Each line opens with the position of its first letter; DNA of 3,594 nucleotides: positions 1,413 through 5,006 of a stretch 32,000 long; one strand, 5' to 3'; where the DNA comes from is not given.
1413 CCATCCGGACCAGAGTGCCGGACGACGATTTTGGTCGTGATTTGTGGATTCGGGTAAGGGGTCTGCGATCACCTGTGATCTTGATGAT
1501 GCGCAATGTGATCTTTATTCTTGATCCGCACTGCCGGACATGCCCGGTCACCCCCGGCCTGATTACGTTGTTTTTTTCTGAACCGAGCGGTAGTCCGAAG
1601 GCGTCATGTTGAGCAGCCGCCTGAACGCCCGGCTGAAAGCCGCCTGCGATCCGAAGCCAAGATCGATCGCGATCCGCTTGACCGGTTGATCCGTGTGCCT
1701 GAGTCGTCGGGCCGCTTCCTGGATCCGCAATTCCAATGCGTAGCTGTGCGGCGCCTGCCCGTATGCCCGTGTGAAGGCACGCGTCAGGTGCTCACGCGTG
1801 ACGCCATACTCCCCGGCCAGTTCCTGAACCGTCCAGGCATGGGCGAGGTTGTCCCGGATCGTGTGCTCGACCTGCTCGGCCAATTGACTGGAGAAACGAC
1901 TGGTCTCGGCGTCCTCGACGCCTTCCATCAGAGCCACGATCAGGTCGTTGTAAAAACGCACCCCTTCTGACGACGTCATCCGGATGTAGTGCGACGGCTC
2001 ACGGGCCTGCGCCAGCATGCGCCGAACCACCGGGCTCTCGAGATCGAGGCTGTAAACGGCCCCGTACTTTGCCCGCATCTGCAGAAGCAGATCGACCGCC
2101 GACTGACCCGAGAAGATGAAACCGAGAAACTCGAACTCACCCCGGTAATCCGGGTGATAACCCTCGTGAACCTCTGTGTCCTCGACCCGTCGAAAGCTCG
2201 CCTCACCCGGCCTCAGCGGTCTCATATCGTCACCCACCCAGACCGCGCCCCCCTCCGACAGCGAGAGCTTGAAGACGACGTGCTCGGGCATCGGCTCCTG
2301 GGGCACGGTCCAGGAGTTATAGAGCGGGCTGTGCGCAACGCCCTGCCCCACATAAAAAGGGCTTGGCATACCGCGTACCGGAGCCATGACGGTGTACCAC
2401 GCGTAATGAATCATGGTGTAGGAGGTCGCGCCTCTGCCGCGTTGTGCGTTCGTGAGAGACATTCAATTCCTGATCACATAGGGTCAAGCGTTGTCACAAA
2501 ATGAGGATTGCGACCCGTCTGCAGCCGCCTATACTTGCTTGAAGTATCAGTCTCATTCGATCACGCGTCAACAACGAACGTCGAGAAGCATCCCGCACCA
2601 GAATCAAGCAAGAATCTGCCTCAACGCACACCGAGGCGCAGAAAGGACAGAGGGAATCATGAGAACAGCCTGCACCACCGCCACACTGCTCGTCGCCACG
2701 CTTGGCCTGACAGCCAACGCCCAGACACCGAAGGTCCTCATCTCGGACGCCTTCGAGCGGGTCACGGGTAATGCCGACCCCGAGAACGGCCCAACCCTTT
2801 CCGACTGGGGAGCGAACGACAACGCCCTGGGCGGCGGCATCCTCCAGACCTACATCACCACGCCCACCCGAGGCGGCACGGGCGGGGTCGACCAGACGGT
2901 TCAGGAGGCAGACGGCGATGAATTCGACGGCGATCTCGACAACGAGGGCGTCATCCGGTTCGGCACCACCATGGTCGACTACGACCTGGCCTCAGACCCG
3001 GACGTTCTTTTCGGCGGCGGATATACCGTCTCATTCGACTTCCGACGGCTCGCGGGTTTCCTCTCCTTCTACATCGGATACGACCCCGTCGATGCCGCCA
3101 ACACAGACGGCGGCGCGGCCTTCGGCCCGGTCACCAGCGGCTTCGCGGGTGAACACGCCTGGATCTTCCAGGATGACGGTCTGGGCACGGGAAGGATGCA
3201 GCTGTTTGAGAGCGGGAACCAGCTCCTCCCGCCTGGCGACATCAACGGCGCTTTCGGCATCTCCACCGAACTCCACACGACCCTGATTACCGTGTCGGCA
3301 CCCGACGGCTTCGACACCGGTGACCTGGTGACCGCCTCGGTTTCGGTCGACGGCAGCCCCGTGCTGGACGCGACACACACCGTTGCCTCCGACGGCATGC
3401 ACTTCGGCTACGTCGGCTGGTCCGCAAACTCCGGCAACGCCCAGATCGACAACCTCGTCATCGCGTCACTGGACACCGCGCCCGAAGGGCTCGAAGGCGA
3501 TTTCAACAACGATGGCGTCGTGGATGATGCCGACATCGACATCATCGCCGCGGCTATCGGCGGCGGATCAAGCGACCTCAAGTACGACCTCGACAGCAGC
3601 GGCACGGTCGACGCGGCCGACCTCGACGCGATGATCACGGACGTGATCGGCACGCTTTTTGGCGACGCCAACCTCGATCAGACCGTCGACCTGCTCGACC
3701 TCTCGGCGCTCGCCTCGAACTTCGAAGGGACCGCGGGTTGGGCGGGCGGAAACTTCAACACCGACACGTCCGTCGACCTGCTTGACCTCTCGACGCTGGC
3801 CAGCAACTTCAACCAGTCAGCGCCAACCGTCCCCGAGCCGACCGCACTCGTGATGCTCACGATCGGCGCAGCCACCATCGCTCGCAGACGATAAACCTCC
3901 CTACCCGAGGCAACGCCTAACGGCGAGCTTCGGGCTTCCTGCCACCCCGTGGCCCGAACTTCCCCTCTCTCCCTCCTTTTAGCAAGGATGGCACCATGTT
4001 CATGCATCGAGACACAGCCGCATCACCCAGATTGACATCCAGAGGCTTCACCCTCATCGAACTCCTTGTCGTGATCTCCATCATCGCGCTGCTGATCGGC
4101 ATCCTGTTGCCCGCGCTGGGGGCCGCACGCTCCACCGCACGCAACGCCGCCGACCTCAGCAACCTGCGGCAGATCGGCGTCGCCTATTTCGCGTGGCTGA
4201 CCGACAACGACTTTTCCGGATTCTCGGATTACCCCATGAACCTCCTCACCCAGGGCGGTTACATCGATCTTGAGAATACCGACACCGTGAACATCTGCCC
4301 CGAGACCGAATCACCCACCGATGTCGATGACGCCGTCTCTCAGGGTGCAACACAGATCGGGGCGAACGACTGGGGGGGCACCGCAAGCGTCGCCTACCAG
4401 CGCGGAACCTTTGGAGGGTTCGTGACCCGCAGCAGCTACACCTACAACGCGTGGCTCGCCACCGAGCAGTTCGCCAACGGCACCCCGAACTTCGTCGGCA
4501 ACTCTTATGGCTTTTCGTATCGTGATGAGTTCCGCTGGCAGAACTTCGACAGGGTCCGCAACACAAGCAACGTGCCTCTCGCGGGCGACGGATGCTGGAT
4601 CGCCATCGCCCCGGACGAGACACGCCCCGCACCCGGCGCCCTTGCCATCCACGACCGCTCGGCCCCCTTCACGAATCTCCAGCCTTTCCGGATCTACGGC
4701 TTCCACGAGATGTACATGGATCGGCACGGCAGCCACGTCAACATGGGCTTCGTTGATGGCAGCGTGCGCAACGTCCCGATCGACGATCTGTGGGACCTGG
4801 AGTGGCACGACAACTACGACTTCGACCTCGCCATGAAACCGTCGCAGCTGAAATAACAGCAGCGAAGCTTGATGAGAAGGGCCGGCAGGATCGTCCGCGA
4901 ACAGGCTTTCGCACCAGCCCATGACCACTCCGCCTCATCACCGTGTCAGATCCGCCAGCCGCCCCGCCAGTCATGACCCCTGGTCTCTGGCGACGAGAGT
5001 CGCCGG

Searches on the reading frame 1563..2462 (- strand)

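Call 6: search_protein_families(library=pfam, proteins=[window:1563-2462:-], max_evalue=0.001)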
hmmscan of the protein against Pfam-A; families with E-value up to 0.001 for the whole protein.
window:1563-2462:- (299 aa): 2 families
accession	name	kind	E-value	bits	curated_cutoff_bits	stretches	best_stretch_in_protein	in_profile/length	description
PF12833.13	HTH_18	-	8.6e-25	87.3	33.6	1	215-292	1-78/80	Helix-turn-helix domain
PF00165.29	HTH_AraC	-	1.5e-18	66.8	26.6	2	254-292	1-41/42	Bacterial regulatory helix-turn-helix proteins, AraC family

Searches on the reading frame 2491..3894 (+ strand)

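Call 6: search_protein_families(library=pfam, proteins=[window:2491-3894:+], max_evalue=0.001)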
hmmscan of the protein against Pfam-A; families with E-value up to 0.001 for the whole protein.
window:2491-3894:+ (467 aa): 1 family
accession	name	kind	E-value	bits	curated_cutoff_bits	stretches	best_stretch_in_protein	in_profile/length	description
PF00404.24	Dockerin_1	-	1.9e-05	25.2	22.9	0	336-382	2-53/57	Dockerin type I domain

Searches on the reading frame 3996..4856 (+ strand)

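Call 6: search_protein_families(library=pfam, proteins=[window:3996-4856:+], max_evalue=0.001)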
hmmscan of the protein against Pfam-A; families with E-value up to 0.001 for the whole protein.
window:3996-4856:+ (286 aa): 1 family
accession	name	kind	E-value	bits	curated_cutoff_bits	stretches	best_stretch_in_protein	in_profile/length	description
PF07963.17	N_methyl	-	3.4e-07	30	21.2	1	15-38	4-27/27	Prokaryotic N-terminal methylation motif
